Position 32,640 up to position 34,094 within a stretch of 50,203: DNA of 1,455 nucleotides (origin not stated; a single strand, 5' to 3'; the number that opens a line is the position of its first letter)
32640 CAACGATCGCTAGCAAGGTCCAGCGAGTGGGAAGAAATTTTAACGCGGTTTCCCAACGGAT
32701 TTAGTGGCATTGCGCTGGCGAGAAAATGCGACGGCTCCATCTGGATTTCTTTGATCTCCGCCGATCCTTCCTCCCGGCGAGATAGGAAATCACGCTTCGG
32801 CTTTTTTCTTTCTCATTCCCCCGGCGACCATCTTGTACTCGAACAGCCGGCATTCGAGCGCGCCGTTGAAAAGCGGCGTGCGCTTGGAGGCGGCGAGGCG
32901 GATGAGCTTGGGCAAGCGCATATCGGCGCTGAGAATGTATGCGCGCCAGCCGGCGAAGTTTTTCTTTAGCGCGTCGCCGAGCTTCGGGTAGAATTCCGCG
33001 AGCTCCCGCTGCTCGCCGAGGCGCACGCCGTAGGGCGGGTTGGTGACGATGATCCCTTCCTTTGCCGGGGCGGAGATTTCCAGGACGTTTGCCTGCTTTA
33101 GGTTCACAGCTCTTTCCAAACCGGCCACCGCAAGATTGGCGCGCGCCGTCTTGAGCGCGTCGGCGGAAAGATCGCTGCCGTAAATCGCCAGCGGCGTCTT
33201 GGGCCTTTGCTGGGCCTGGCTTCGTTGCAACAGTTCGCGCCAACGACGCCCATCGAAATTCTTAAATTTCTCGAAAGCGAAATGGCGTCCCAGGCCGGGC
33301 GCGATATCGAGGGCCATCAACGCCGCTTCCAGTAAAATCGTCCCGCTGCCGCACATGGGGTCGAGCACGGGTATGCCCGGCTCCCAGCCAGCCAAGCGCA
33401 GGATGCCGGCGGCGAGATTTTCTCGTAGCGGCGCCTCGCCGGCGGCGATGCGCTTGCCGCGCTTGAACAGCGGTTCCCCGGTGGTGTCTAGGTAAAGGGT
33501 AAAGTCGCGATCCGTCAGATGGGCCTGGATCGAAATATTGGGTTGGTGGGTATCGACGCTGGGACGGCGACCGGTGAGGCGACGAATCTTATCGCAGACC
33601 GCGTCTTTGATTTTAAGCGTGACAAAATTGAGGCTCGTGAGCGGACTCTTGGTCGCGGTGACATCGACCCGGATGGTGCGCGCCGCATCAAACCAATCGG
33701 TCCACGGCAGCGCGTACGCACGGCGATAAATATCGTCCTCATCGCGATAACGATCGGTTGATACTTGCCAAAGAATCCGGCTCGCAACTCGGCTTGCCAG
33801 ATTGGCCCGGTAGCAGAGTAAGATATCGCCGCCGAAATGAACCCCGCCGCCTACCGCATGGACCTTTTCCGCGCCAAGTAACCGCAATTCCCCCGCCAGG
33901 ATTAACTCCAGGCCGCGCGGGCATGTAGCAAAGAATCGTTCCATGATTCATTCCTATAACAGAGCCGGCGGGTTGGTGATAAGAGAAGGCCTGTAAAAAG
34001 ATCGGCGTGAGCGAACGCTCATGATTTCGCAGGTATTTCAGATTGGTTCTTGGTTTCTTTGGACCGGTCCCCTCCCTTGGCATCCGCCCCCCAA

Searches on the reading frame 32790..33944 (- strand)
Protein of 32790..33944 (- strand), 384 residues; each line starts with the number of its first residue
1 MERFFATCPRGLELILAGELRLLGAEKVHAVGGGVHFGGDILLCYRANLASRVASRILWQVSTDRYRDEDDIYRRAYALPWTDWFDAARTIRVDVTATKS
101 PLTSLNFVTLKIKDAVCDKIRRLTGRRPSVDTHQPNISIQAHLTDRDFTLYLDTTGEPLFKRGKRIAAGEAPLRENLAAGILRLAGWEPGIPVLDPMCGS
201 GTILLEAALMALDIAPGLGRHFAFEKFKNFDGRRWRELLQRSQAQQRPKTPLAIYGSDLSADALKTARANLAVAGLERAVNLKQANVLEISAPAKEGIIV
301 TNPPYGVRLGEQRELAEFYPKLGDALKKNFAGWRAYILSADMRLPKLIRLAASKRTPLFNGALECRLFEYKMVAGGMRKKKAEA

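Call 7: search_protein_families(library=pfam, proteins=[window:32790-33944:-], max_evalue=0.01)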
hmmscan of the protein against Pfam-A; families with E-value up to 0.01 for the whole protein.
window:32790-33944:- (384 aa): 7 families
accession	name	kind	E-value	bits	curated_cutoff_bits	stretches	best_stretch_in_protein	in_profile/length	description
PF01170.24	UPF0020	-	6.6e-55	186.3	22.3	1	162-367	1-195/197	RMKL-like, methyltransferase domain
PF02926.22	THUMP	-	4.9e-23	81.8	20.6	1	66-153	1-84/84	THUMP domain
PF22020.1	RlmL_1st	-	2.7e-18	66.1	27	1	4-58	2-55/55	RlmL ferredoxin-like domain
PF02384.22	N6_Mtase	-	6.5e-06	26.1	20.4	1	188-317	45-147/311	N-6 DNA Methylase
PF05175.20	MTS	-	4.8e-05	23.5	23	1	252-313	56-116/170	Methyltransferase small domain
PF13847.12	Methyltransf_31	-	0.0013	18.9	27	0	251-291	30-67/145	Methyltransferase domain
PF13649.12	Methyltransf_25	-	0.0057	17.8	27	0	252-296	22-64/97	Methyltransferase domain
